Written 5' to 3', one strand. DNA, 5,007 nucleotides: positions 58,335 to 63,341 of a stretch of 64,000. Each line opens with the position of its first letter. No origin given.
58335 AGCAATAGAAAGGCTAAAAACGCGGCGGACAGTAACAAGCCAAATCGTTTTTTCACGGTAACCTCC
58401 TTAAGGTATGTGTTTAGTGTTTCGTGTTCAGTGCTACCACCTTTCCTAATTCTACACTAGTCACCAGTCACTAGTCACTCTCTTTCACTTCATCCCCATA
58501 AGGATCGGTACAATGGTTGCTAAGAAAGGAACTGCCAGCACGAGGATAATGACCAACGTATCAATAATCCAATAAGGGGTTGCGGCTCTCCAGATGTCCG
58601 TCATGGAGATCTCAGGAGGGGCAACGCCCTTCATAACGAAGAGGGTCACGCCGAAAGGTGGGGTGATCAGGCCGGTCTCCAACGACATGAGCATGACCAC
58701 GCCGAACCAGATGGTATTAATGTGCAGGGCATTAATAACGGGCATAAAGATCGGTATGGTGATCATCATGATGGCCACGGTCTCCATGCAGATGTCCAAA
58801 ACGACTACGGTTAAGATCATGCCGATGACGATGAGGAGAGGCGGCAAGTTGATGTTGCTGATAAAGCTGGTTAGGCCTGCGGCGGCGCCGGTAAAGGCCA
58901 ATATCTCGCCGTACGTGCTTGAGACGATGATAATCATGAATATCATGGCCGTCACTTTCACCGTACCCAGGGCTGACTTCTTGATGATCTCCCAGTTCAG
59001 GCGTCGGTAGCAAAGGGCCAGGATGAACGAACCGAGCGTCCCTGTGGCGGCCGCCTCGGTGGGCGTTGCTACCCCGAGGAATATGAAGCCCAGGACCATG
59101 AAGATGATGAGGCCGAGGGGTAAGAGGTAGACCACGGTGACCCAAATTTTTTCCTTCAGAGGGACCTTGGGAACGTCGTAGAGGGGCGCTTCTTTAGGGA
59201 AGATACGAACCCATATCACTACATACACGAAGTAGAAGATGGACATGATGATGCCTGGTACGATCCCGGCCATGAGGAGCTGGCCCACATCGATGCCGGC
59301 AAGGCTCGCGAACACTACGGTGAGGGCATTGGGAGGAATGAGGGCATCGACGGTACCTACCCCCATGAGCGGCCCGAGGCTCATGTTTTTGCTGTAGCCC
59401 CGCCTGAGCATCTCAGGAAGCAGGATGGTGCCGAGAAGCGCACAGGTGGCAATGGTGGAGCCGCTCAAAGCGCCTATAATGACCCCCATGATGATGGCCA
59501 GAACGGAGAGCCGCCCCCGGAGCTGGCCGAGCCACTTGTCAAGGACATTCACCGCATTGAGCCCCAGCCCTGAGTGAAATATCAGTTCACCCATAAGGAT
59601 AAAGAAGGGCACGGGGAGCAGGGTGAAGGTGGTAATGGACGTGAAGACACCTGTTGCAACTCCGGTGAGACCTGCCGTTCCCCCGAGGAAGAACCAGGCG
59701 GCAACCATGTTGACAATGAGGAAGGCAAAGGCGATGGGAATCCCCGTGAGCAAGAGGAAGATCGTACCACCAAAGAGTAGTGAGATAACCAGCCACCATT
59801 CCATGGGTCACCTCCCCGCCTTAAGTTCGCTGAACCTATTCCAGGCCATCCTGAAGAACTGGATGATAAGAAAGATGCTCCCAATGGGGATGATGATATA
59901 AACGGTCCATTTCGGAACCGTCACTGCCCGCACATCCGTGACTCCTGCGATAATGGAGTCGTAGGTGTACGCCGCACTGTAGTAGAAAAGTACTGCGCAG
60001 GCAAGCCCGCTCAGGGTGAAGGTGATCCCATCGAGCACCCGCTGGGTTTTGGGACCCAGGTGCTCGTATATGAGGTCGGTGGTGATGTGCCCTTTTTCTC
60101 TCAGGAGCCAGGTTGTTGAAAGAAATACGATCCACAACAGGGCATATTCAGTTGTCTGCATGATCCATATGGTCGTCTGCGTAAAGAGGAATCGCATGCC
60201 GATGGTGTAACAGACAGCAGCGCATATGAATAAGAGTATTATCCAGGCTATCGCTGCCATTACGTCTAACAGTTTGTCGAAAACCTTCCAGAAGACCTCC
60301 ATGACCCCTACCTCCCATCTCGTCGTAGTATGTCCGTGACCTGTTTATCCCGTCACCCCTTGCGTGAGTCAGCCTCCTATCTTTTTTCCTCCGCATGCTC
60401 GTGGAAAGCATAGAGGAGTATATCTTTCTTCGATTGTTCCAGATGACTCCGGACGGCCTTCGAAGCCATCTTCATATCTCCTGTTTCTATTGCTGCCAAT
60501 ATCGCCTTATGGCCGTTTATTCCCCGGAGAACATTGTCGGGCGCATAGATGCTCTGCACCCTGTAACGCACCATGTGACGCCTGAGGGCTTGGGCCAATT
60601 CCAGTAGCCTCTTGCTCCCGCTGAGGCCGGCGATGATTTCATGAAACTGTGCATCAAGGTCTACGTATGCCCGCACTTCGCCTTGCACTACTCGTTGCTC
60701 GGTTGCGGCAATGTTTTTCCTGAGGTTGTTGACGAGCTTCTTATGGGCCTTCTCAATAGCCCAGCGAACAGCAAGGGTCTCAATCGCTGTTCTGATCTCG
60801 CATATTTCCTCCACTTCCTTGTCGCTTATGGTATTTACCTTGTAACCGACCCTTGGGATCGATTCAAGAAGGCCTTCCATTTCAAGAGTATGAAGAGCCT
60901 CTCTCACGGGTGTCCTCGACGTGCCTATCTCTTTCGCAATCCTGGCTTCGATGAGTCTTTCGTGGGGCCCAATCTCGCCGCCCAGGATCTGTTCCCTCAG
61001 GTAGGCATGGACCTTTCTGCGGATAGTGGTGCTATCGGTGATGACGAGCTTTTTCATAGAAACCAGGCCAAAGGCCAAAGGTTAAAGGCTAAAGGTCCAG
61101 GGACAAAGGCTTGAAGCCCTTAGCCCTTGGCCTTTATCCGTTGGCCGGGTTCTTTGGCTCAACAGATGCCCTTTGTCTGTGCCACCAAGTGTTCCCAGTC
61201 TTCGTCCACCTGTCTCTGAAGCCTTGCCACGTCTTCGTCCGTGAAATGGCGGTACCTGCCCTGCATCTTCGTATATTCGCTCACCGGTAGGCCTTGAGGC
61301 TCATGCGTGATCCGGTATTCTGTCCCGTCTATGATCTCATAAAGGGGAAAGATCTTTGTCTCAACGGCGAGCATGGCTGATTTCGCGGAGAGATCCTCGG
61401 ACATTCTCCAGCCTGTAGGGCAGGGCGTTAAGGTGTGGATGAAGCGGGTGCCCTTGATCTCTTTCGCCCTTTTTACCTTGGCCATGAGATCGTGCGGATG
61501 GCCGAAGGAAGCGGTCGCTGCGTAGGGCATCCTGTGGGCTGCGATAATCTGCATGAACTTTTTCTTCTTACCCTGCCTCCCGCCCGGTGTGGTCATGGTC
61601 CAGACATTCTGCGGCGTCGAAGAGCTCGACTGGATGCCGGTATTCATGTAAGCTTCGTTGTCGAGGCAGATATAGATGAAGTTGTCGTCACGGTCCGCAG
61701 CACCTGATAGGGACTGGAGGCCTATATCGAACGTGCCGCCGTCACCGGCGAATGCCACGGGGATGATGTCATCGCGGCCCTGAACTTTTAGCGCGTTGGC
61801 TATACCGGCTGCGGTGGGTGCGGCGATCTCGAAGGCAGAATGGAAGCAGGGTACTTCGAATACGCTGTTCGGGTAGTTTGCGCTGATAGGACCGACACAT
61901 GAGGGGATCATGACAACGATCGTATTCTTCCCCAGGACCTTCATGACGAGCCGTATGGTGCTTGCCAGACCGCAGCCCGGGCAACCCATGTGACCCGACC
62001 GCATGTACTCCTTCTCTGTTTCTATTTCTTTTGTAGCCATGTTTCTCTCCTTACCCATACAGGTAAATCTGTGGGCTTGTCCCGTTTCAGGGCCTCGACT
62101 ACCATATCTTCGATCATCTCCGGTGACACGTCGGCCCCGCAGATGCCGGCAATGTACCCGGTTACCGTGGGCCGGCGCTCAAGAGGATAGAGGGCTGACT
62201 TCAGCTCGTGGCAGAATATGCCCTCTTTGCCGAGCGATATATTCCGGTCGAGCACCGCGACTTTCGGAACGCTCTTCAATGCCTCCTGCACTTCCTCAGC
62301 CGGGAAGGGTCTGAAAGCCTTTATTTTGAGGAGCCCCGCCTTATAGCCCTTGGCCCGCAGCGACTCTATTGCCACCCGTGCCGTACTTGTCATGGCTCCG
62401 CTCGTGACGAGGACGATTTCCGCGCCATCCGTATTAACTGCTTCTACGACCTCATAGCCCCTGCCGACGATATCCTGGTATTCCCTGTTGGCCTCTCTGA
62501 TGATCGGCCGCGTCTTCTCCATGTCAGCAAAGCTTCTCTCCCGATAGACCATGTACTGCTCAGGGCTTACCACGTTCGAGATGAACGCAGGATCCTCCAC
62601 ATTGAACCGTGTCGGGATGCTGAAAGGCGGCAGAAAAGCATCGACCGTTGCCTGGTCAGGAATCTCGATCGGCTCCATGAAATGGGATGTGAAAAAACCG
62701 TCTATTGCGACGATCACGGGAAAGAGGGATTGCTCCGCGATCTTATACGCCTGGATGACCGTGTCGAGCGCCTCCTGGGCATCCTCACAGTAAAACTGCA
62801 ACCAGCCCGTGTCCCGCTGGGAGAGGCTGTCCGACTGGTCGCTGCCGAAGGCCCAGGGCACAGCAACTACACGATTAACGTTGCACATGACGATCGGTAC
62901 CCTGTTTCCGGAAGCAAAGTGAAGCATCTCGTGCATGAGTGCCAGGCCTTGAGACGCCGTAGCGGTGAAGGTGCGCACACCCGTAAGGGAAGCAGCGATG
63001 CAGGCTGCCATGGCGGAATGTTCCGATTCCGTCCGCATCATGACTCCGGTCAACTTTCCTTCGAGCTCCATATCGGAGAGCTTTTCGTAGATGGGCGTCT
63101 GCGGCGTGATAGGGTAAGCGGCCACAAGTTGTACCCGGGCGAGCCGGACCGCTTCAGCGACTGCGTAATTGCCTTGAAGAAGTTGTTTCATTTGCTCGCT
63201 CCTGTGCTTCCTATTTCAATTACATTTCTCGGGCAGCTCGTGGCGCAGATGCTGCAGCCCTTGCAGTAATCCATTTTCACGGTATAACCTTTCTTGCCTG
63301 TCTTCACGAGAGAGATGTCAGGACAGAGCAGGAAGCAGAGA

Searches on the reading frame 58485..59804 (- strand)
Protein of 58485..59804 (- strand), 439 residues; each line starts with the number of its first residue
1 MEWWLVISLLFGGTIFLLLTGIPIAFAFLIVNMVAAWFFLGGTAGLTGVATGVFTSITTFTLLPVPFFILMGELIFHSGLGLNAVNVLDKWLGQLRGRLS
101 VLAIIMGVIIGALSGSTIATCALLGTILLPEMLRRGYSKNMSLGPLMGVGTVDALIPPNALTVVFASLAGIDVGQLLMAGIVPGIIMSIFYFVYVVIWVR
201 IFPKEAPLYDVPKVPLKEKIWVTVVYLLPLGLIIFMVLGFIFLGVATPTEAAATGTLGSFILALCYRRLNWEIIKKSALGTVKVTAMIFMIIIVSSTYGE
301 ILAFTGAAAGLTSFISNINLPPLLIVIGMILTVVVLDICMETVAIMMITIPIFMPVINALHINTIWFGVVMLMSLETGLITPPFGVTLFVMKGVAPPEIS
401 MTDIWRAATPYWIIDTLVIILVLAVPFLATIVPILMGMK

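Call 35: search_protein_families(library=pfam, proteins=[window:58485-59804:-], max_evalue=0.00001)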
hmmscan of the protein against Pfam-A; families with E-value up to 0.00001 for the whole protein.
window:58485-59804:- (439 aa): 1 family
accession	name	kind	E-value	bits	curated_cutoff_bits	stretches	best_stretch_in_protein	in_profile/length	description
PF06808.19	DctM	-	3.2e-74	250.7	23.8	1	13-426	3-411/413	Tripartite ATP-independent periplasmic transporter, DctM component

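Call 72: find_encoding_contigs(protein=window:58485-59804:-, flank=10000, max_places=3)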
Protein window:58485-59804:- (439 aa): 3 contigs read that carry it; 2 places shown.
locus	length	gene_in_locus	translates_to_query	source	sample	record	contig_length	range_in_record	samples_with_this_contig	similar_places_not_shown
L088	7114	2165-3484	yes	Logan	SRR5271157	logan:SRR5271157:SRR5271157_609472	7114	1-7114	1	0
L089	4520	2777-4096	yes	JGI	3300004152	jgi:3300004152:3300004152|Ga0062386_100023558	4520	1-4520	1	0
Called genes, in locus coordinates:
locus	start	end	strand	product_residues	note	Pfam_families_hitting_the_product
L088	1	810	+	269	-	?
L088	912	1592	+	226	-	PF00392:GntR, PF07729:FCD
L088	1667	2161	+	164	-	PF04290:DctQ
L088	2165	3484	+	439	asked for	PF06808:DctM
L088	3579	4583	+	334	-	PF03480:DctP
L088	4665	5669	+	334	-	PF03480:DctP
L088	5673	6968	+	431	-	PF09861:Lar_N, PF21113:LarA_C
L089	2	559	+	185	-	?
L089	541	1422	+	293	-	PF02775:TPP_enzyme_C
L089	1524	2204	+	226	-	PF00392:GntR, PF07729:FCD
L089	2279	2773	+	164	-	PF04290:DctQ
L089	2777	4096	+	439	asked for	PF06808:DctM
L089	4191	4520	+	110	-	?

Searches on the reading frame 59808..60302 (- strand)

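Call 35: search_protein_families(library=pfam, proteins=[window:59808-60302:-], max_evalue=0.00001)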
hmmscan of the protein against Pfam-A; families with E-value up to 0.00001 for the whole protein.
window:59808-60302:- (164 aa): 1 family
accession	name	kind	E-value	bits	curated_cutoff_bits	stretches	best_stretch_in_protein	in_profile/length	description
PF04290.18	DctQ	-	4.5e-23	82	28.3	1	26-157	1-130/132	Tripartite ATP-independent periplasmic transporters, DctQ component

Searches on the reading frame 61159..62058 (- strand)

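Call 42: search_protein_families(library=ncbifam, proteins=[window:61159-62058:-], max_evalue=0.001)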
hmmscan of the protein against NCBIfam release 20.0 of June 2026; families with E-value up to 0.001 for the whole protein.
window:61159-62058:- (299 aa): 12 families
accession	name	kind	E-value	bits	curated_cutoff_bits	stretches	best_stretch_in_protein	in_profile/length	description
NF008818.0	PRK11864.1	subfamily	2.9e-106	355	405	1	13-296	8-297/300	3-methyl-2-oxobutanoate dehydrogenase subunit beta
NF008819.1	PRK11865.1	equivalog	3.5e-103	345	405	1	10-292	5-297/300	pyruvate synthase subunit PorB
NF045766.1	PhenlGlyoxDHPadI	equivalog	8.4e-65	219.2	700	1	17-291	150-433/443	NADH-dependent phenylglyoxylate dehydrogenase subunit beta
NF045792.1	OxalOxredbeta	equivalog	1.1e-62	211.8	590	1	13-289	11-301/311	oxalate oxidoreductase subunit beta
NF008820.0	PRK11866.1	equivalog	2.8e-17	63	402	1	24-215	16-203/287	2-oxoacid ferredoxin oxidoreductase subunit beta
TIGR02176.1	pyruv_ox_red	equivalog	5.7e-14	51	911.35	1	103-242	959-1100/1167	pyruvate:ferredoxin (flavodoxin) oxidoreductase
TIGR02177.1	PorB_KorB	subfamily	1.6e-11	44.2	261.9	1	26-215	4-189/286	2-oxoacid:acceptor oxidoreductase, beta subunit, pyruvate/2-ketoisovalerate family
NF007207.0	PRK09628.1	equivalog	4.7e-09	36.3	364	1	25-223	18-212/277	2-oxoglutarate ferredoxin oxidoreductase subunit beta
NF041171.1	Oxoac_fdxbeta_Archa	equivalog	4e-08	32.9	423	1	26-215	6-191/296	2-oxoacid:ferredoxin oxidoreductase subunit beta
NF008821.0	PRK11869.1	equivalog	1.2e-07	30.9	438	1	25-216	16-203/286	2-oxoacid ferredoxin oxidoreductase subunit beta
TIGR03336.1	IOR_alpha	equivalog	2.1e-06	26.3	650.9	1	15-215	348-533/595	indolepyruvate ferredoxin oxidoreductase subunit alpha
TIGR03846.1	sulfopy_beta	equivalog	2.5e-05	24.3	221.5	1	82-148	50-111/182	sulfopyruvate decarboxylase subunit beta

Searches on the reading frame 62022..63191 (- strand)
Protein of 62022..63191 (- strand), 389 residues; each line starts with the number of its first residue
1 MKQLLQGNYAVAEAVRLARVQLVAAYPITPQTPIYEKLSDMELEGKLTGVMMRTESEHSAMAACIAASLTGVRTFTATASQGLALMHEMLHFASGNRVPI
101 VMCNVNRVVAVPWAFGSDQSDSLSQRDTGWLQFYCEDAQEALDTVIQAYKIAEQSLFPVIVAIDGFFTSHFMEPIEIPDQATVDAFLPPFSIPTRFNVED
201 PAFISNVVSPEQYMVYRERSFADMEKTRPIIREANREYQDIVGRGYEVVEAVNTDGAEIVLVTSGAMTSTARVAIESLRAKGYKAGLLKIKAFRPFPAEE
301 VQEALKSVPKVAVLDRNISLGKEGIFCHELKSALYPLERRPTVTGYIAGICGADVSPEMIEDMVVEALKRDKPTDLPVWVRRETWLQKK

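Call 42: search_protein_families(library=ncbifam, proteins=[window:62022-63191:-], max_evalue=0.001)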
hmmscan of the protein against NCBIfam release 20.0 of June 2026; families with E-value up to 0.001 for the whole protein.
window:62022-63191:- (389 aa): 15 families
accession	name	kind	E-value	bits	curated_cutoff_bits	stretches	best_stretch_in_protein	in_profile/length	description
NF040682.1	PorA_Arch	equivalog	9e-126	419.9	550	1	3-370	4-374/387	pyruvate synthase subunit PorA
NF006232.0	PRK08366.1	equivalog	1.6e-109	366.2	646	1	2-362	7-369/394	2-ketoisovalerate ferredoxin oxidoreductase subunit alpha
NF006233.0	PRK08367.1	equivalog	3e-107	358.9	625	1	1-367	3-372/394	pyruvate ferredoxin oxidoreductase subunit alpha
NF007201.0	PRK09622.1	equivalog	1.8e-86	290.6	590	1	5-367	13-378/405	2-oxoacid:ferredoxin oxidoreductase subunit alpha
NF045764.1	PhenlGlyoxDHPadG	equivalog_domain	1.9e-82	276.9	700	1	5-382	5-396/398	NADH-dependent phenylglyoxylate dehydrogenase subunit alpha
NF045791.1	OxalOxredalpha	equivalog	1.3e-72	245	500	1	2-363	4-371/395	oxalate oxidoreductase subunit alpha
TIGR02176.1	pyruv_ox_red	equivalog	2.4e-43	148.2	911.35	1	5-372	4-382/1167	pyruvate:ferredoxin (flavodoxin) oxidoreductase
NF006412.0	PRK08659.1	equivalog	3.8e-43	148.1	411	1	3-318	6-336/378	2-oxoacid:acceptor oxidoreductase subunit alpha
NF005507.0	PRK07119.1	subfamily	7.5e-38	130.2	399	1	2-316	4-306/352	3-methyl-2-oxobutanoate dehydrogenase subunit VorB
TIGR03710.1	OAFO_sf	subfamily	6.3e-35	120.8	482.75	1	3-318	194-524/561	2-oxoacid:acceptor oxidoreductase subunit alpha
NF007206.0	PRK09627.1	equivalog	6.8e-27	94.4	579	2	6-184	7-188/375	2-oxoglutarate synthase subunit alpha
NF041170.1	Oxoac_fdxalpha_Archa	equivalog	9.1e-27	93.7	800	1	4-318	237-582/636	2-oxoacid:ferredoxin oxidoreductase subunit alpha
TIGR03336.1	IOR_alpha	equivalog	2.8e-14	52.3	650.9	1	1-315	1-286/595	indolepyruvate ferredoxin oxidoreductase subunit alpha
NF005651.0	PRK07418.1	subfamily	9.6e-05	20.7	942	1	3-103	17-117/617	acetolactate synthase large subunit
NF004556.0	PRK05899.2-2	equivalog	0.00067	18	575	0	254-324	517-587/639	transketolase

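Call 71: find_encoding_contigs(protein=window:62022-63191:-, flank=10000, max_places=3)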
Protein window:62022-63191:- (389 aa): no gene with exactly this product is on record in the collection.
